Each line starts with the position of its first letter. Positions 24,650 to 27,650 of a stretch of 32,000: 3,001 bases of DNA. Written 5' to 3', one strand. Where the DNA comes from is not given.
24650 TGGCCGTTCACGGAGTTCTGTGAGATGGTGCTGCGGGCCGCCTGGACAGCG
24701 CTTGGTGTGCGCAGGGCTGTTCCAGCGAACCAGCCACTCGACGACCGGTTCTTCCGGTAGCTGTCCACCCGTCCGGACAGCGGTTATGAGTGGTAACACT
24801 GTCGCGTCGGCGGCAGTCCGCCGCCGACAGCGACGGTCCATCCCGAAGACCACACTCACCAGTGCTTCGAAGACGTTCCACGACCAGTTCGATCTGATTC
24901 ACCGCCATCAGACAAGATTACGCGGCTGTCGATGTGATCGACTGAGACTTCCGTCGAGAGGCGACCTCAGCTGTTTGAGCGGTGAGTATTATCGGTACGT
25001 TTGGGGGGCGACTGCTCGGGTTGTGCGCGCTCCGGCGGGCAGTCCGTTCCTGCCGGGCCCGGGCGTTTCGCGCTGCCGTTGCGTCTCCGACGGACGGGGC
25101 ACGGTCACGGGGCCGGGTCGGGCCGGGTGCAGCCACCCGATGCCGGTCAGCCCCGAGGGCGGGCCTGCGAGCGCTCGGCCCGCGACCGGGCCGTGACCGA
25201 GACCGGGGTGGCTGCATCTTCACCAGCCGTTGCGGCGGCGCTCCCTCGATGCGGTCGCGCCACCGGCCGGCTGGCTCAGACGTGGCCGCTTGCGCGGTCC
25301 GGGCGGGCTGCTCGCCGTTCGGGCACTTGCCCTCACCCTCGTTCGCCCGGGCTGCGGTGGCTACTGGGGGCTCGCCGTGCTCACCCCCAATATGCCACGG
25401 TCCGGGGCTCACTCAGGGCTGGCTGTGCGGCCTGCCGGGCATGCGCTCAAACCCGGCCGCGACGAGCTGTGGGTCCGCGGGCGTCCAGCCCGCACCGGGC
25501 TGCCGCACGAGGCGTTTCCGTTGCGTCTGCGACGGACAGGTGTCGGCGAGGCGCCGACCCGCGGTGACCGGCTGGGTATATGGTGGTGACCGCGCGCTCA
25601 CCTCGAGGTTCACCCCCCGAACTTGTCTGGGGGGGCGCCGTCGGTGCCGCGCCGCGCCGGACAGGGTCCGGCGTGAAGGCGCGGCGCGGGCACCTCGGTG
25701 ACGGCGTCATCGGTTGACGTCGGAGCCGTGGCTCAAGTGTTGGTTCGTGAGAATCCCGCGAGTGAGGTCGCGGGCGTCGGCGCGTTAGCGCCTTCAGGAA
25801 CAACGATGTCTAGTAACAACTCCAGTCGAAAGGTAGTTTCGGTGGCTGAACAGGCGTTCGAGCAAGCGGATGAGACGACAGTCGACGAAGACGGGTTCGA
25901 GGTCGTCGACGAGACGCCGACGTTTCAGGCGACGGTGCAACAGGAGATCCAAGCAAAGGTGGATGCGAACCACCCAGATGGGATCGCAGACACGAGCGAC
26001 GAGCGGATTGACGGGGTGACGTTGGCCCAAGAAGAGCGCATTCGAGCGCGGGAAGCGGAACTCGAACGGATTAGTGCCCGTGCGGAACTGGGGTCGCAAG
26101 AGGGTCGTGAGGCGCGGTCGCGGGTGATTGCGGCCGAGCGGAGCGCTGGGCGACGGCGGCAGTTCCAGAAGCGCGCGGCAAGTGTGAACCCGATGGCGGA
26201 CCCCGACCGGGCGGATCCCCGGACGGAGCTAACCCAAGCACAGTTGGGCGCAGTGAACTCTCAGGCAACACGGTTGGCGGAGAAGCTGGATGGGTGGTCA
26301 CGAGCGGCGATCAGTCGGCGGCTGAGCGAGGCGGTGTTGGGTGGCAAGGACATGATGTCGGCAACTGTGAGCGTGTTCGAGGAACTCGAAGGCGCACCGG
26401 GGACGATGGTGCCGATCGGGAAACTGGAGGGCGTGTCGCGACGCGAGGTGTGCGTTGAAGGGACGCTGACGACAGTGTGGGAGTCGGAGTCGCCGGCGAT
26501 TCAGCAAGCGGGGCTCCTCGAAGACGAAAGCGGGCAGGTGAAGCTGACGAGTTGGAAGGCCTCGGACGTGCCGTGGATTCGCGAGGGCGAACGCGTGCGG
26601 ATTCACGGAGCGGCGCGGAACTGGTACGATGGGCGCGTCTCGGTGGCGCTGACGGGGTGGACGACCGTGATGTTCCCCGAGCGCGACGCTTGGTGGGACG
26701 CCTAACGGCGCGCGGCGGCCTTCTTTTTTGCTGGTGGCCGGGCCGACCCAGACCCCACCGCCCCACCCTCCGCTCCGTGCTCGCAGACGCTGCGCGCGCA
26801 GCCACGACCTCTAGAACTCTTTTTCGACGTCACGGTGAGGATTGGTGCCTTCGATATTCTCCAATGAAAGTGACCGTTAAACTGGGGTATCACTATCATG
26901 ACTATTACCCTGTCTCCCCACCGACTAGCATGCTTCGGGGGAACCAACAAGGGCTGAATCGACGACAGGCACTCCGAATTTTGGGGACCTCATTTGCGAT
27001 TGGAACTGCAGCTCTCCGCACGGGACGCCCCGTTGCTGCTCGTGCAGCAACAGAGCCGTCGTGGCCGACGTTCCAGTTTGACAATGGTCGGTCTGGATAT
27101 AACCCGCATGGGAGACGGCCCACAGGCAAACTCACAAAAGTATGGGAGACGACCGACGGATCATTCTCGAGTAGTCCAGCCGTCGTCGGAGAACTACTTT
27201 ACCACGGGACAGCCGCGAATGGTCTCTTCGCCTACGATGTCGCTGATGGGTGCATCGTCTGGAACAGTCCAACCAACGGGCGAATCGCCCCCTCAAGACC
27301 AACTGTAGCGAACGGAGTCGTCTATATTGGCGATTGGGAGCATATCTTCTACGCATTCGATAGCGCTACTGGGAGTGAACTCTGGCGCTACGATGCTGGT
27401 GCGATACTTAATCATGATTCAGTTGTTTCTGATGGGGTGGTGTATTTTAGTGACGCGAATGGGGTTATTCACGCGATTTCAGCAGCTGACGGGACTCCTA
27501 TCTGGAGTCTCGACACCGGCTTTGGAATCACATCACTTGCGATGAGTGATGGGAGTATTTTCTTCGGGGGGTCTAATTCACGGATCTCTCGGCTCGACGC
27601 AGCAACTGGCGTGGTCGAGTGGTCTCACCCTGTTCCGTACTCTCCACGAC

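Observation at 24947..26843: A 1.8 kb cassette of about 80% G+C (0.8 kb ORF-free sequence plus one OB-fold gene) bracketed by imperfect direct repeats, next to an IS end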

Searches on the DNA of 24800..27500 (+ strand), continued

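Call 108: search_with_rna_model(model_id=R1, sources=[L003, L004, L012, L013, L014, L015, L016, L017, L018, L019, L020, L021, L022, L023, L024, L025, L027, L028, L029, L030, L031, L032, L033, L034, L035, L036, L037, L038, L039, L040, L041, L042, L043, L044, L045, L046, L047, L048, L049, L051, L053, L055, L056, L057, L058, L059, L060, L061, L063, L064, L065, L066, L067, L068, L070, L071, L072, L073, L074, L075, L076, L077, L079, L080, L081, L082, L083, L086], max_evalue=1e-13, make_alignment=true)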
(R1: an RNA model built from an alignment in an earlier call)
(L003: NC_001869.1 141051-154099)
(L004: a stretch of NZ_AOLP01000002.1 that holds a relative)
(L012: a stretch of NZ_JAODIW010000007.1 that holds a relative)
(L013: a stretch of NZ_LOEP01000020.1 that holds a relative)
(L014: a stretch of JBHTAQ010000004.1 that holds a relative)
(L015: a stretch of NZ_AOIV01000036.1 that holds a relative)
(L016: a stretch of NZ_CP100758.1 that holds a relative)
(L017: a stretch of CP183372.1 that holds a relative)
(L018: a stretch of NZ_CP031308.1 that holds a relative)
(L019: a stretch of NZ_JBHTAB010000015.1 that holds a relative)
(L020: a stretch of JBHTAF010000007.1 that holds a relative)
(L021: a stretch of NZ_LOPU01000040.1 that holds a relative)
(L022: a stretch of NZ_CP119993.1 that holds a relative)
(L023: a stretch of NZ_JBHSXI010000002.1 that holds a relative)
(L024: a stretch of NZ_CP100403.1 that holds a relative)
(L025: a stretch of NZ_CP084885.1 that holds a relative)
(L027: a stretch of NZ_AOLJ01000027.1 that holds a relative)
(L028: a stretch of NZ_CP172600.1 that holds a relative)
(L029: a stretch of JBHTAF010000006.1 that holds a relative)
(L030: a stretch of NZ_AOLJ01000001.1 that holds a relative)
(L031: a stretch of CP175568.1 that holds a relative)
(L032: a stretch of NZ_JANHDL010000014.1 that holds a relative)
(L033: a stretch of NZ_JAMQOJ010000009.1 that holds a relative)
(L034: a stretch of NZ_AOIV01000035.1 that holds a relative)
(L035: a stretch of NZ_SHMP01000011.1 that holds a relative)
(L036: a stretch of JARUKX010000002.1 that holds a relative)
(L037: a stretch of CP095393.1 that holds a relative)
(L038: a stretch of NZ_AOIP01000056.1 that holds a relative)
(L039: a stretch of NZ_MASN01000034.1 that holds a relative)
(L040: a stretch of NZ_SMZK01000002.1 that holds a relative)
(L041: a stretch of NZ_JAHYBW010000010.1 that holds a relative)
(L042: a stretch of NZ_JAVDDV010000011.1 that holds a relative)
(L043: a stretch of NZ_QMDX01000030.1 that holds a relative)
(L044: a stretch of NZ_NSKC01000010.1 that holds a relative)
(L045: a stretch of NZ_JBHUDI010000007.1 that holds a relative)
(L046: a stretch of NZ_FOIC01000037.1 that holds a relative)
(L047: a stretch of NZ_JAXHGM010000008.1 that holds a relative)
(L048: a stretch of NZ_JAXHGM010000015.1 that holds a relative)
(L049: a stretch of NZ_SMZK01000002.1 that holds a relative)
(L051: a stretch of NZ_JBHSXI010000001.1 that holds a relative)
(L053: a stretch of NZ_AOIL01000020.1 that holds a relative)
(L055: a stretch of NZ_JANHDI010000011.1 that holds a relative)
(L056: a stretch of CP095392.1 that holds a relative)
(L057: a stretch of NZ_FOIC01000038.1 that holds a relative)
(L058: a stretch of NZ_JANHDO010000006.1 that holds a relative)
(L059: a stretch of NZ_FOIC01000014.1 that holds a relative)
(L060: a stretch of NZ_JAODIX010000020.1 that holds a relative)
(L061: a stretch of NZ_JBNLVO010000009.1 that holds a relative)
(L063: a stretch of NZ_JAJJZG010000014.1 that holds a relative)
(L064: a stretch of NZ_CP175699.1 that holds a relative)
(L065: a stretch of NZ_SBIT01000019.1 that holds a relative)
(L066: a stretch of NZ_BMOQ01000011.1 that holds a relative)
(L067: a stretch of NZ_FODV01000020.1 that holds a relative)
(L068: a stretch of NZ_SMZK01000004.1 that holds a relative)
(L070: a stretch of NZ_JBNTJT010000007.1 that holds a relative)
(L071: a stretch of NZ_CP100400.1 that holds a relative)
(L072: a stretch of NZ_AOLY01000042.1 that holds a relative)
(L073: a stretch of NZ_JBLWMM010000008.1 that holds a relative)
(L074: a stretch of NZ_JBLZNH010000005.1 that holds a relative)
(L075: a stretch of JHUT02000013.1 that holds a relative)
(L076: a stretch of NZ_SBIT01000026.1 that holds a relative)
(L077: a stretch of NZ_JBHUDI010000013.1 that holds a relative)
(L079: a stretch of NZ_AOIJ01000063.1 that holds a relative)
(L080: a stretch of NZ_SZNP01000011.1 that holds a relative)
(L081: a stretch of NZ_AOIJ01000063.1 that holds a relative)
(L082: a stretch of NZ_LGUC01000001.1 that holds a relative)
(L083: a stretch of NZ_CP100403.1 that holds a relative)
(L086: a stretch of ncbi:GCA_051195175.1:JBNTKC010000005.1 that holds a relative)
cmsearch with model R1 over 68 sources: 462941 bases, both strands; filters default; matches with E-value up to 1e-13: 67.
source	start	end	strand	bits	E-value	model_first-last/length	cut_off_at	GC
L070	2829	3003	+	200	2.1e-65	1-175/175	no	0.66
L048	2830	3003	+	199.8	2.6e-65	1-175/175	no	0.66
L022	2829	3003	+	198.9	5e-65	1-175/175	no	0.66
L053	2830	3003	+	198.8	5.2e-65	1-175/175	no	0.66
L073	2830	3003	+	196.3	3.8e-64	1-175/175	no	0.67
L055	2831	3003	+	195.9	5.3e-64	1-175/175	no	0.66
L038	2830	3003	+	194.2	1.9e-63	1-175/175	no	0.63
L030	2831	3003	+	194.1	2.1e-63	1-175/175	no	0.68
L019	2829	3003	+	193.1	4.6e-63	1-175/175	no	0.66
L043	2788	2961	+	192.9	5.4e-63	1-175/175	no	0.67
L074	2830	3003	+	192.4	8e-63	1-175/175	no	0.64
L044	2829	3003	+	192.2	9.3e-63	1-175/175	no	0.65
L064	2825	3003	+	191.6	1.5e-62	1-175/175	no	0.65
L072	2831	3003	+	191.5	1.6e-62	1-175/175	no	0.66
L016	2831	3003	+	191.3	2e-62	1-175/175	no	0.64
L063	2829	3003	+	190.6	3.2e-62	1-175/175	no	0.66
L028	406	576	+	190.3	4.3e-62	1-175/175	no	0.65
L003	5876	6050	+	189.9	5.4e-62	1-175/175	no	0.66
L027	2833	3003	+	189.5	7.7e-62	1-175/175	no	0.66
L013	2834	3003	+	189.4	8.5e-62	1-175/175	no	0.68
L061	2829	3003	+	189.3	9e-62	1-175/175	no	0.67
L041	2832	3003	+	189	1.1e-61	1-175/175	no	0.66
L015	2831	3003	+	188.2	2.1e-61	1-175/175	no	0.66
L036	2831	3003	+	188.1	2.3e-61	1-175/175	no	0.64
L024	2833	3003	+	186.8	6.3e-61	1-175/175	no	0.68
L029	2832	3003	+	185.6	1.6e-60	1-175/175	no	0.65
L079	2839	3003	+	185.2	2.1e-60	1-175/175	no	0.65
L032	1950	2125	+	184.5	3.9e-60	1-175/175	no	0.65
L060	2830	3003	+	184.3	4.3e-60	1-175/175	no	0.67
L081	2828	3003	+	183.6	7.8e-60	1-175/175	no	0.63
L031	2836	3003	+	179.3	2.3e-58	1-175/175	no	0.62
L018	2832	3003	+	178.7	3.4e-58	1-175/175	no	0.62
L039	2833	3003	+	177.5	9.1e-58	1-175/175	no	0.64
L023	2822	3003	+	177.1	1.3e-57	1-175/175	no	0.66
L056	2827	3003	+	175.9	3.1e-57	1-175/175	no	0.66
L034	2829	3003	+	175.7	3.6e-57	1-175/175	no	0.65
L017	2822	3003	+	175.2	5.3e-57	1-175/175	no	0.64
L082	2831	3003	+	175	6.4e-57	1-175/175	no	0.67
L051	2833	3003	+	174.9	7e-57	1-175/175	no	0.68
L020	2835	3003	+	174.5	9.6e-57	1-175/175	no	0.66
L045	2831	3003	+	172.3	5e-56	1-175/175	no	0.65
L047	2822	3003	+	171.4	1.1e-55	1-175/175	no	0.65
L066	2835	3003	+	171.1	1.3e-55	1-175/175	no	0.65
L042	2831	3003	+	170.5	2e-55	1-175/175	no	0.65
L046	2634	2809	+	168.9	7.1e-55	1-175/175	no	0.63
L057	2152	2324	+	168.3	1.2e-54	1-175/175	no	0.65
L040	2832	3003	+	168.2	1.3e-54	1-175/175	no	0.63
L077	2836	3003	+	168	1.5e-54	1-175/175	no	0.64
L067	2831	3003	+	167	3.3e-54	1-175/175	no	0.64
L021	2831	3003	+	166.1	6.5e-54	1-175/175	no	0.64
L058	2827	3003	+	166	7.2e-54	1-175/175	no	0.69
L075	2832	3003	+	164.8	1.8e-53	1-175/175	no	0.62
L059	2829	3003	+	162.6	1e-52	1-175/175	no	0.63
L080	2832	3003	+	160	7.4e-52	1-175/175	no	0.62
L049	2830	3003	+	159.5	1.2e-51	1-175/175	no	0.63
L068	2831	3003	+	158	3.7e-51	1-175/175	no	0.64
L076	2831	3003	+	157.9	3.8e-51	1-175/175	no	0.62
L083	2832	3003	+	156.1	1.6e-50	1-175/175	no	0.64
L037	2838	3003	+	154.2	6.9e-50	1-175/175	no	0.64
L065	2833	3003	+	149.9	2.1e-48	1-175/175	no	0.63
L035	2837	3003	+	149.6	2.5e-48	1-175/175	no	0.65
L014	2823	3003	+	149.2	3.5e-48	1-175/175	no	0.65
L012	2831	3003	+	133.8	5.8e-43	1-175/175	no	0.64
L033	2828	3003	+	129.1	2.2e-41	1-175/175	no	0.62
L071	2815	2990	+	64.1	2.4e-19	1-175/175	no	0.62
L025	2850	3003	+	63.7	3.2e-19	1-175/175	no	0.66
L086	2337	2503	+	52.7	1.8e-15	1-175/175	no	0.66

Alignment A7: 67 matches aligned to the model, 209 columns, each read 5' to 3' on its own strand. Consensus structure (alignment columns), stored with it:
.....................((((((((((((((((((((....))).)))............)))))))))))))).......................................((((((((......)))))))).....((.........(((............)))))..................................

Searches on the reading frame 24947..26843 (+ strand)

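Call 84: search_protein_families(library=pfam, proteins=[L002:2679-3209:+], max_evalue=0.001)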
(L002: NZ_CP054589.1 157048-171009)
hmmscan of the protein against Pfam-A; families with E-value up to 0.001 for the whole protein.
L002:2679-3209:+ (176 aa): 0 families
